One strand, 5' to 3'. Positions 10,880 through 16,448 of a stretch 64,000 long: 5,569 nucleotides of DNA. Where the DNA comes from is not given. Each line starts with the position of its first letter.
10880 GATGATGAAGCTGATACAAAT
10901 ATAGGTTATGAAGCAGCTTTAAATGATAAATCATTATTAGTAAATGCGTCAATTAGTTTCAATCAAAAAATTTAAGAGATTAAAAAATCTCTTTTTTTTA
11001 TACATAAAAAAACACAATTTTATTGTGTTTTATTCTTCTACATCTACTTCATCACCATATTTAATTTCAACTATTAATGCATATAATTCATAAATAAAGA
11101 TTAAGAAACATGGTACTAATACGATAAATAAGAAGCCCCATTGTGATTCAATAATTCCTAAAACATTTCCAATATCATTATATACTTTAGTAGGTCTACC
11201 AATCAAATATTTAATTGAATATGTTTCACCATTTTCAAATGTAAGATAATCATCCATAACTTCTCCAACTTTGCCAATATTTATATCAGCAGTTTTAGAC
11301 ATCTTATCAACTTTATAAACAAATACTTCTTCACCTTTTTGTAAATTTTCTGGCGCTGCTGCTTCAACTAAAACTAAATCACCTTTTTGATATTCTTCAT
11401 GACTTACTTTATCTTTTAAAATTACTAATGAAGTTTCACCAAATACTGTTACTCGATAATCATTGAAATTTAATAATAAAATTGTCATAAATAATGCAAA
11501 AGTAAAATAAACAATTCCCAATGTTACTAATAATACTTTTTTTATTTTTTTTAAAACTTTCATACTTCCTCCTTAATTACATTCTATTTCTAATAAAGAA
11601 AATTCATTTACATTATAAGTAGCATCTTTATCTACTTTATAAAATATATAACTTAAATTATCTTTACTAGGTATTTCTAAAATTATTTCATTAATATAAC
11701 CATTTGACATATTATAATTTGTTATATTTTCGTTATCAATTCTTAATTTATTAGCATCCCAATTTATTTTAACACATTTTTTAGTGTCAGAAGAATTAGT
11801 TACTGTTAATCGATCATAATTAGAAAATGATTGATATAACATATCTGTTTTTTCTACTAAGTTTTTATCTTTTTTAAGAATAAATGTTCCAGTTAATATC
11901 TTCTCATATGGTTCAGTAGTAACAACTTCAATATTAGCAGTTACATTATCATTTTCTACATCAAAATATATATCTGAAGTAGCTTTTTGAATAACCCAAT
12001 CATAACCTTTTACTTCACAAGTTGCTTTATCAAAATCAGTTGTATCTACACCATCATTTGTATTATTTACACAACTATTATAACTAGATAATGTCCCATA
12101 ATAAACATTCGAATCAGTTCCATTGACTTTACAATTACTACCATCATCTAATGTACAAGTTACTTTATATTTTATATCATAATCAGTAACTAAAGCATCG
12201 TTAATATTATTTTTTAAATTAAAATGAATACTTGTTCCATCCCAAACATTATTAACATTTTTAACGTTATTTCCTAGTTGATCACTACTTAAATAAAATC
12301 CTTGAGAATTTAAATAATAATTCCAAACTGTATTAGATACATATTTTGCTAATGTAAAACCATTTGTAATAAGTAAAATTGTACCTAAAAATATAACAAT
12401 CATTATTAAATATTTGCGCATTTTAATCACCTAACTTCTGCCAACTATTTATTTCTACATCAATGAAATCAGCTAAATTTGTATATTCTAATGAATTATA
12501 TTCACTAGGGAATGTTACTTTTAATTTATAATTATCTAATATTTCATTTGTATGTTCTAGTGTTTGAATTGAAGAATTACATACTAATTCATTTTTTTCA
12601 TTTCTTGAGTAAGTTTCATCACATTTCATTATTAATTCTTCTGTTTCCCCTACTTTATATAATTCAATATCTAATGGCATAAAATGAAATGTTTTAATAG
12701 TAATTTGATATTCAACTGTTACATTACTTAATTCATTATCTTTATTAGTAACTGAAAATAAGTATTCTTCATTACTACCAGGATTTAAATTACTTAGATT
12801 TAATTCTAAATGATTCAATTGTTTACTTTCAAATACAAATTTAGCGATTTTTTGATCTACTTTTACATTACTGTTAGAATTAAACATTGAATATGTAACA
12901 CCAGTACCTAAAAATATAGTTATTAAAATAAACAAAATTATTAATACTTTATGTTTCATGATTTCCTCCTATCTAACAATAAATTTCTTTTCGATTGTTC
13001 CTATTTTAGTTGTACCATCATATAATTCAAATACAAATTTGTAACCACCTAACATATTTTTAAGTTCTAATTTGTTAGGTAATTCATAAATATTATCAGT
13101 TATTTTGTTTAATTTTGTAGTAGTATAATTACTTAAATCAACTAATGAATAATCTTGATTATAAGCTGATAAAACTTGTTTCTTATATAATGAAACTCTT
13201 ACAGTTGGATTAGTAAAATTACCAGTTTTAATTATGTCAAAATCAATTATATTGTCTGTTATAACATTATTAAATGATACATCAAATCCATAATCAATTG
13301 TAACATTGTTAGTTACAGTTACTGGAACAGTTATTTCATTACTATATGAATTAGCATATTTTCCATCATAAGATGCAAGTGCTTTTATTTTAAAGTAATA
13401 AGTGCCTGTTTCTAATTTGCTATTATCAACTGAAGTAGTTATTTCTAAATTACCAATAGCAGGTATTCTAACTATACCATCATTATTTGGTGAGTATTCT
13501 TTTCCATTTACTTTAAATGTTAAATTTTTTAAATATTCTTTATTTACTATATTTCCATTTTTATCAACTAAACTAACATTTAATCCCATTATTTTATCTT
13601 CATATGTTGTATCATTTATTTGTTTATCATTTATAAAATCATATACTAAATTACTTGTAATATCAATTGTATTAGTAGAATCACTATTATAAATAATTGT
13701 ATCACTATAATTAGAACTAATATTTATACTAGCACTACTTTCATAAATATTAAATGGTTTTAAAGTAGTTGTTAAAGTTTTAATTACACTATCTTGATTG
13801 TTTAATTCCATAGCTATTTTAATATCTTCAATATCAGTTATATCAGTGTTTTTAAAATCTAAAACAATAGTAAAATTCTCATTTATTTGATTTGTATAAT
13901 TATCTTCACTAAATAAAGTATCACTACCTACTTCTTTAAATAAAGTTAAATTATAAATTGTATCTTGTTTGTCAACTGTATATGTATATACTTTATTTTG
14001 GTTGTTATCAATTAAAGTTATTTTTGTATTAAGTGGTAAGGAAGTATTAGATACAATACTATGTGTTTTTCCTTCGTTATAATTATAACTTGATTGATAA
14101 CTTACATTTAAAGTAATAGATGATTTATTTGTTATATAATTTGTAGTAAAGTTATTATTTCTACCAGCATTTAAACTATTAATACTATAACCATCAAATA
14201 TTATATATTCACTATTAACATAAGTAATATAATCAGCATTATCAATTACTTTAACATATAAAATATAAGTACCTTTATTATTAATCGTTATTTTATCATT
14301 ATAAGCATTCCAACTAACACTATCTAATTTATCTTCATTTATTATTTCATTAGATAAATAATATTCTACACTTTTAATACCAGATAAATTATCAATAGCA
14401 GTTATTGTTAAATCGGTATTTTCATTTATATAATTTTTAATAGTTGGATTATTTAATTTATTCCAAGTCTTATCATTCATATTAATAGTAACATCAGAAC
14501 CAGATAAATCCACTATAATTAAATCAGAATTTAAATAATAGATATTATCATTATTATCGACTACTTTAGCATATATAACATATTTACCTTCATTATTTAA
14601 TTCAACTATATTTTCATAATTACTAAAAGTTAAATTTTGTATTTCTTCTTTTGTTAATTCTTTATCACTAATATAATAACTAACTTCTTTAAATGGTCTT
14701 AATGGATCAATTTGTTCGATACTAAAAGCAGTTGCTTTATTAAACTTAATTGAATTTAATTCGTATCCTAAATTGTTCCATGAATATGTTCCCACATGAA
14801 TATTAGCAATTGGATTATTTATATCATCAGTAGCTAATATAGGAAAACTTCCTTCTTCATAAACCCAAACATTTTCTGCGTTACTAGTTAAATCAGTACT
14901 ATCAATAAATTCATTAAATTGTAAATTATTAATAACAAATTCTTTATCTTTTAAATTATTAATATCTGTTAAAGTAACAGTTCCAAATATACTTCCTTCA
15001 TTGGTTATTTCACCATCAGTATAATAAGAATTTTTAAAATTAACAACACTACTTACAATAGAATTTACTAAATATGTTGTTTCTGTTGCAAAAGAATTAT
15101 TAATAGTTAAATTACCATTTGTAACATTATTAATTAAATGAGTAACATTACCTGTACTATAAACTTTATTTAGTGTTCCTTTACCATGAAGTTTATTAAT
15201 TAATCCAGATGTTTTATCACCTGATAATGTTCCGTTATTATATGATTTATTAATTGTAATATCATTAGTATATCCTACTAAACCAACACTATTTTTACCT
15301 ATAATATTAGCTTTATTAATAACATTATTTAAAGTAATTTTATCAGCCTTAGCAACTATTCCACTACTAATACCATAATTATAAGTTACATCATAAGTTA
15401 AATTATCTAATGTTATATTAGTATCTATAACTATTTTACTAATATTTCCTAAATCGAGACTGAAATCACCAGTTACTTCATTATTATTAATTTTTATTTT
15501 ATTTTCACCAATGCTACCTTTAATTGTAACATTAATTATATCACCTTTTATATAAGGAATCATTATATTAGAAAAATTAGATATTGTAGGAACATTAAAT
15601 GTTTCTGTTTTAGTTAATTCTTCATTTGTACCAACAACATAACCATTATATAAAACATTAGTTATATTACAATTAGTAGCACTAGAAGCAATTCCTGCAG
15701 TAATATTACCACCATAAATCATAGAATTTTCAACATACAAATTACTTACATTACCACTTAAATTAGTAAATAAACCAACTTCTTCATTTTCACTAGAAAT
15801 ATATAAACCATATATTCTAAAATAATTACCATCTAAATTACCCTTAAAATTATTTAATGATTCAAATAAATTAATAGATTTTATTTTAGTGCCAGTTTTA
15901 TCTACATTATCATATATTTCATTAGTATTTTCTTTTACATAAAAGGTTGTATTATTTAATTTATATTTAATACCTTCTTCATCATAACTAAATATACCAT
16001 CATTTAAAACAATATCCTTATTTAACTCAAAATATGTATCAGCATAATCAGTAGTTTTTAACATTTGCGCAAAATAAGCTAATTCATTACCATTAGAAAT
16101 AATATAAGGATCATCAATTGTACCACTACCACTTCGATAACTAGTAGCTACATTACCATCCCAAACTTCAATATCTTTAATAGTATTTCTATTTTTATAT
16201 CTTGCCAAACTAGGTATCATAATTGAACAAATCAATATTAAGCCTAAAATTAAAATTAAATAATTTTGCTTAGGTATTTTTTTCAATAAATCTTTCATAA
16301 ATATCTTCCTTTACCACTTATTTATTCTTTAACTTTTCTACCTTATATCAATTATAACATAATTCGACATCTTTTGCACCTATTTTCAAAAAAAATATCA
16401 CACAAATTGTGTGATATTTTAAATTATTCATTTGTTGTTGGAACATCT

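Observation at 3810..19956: Perfect Spo0A 0A boxes (TGTCGAA) at all four promoter regions of the locus, combined with consensus-like sigma-A elements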

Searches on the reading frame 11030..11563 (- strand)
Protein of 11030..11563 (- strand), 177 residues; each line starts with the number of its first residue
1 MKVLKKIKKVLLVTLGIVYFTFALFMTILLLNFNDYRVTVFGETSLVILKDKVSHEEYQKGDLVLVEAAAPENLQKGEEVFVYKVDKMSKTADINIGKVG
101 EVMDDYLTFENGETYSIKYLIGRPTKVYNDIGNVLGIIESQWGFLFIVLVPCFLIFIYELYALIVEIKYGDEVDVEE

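Call 7: search_protein_families(library=pfam, proteins=[window:11030-11563:-])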
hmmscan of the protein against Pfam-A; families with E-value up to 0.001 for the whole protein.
window:11030-11563:- (177 aa): 0 families

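Call 10: search_protein_families(library=ncbifam, proteins=[window:11030-11563:-], max_evalue=0.01)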
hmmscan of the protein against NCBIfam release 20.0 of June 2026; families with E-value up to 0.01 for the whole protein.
window:11030-11563:- (177 aa): 1 family
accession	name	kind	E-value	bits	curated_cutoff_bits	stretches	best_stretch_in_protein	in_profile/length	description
TIGR02228.1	sigpep_I_arch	equivalog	0.00019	21.4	51.85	1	21-88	8-74/158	signal peptidase I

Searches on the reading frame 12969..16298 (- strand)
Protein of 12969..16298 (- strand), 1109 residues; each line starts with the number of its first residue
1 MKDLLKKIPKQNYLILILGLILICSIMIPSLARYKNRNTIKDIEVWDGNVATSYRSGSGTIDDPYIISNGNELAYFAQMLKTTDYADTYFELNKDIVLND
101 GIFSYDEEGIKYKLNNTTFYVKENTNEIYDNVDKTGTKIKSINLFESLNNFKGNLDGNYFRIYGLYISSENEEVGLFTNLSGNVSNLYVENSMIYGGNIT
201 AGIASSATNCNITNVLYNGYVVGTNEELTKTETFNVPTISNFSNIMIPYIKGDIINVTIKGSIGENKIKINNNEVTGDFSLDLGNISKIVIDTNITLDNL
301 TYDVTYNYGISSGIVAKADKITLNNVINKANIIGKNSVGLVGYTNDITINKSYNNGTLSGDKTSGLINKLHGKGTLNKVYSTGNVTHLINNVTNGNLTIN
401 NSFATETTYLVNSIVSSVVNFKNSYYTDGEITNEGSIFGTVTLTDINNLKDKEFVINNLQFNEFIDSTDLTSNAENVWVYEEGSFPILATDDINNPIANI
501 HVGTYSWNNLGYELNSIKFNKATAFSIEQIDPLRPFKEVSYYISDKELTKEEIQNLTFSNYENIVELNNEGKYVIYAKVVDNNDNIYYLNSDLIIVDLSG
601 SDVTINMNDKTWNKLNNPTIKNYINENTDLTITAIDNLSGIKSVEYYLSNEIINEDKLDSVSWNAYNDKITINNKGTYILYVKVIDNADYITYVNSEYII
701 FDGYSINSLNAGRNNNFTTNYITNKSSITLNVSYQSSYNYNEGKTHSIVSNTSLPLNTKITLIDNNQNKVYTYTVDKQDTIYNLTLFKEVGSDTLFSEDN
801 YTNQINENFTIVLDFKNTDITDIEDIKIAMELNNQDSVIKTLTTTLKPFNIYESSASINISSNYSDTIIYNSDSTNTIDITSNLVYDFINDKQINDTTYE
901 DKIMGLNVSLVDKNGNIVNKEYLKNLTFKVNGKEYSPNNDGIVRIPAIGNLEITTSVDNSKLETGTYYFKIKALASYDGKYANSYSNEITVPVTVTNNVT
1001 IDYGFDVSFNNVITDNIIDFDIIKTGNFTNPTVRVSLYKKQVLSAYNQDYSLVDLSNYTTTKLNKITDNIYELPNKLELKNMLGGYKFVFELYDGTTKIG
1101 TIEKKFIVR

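Call 8: search_protein_families(library=pfam, proteins=[window:12969-16298:-])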
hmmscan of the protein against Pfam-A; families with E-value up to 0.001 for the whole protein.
window:12969-16298:- (1109 aa): 0 families

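Call 37: search_protein_families(library=ncbifam, proteins=[window:12969-16298:-], max_evalue=0.001)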
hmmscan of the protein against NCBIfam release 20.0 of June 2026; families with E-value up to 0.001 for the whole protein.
window:12969-16298:- (1109 aa): 1 family
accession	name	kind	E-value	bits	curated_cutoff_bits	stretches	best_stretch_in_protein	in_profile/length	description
NF047446.1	barrel_OmpL47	domain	4e-08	33.6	40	1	623-688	1-55/68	OmpL47-type beta-barrel domain-containing protein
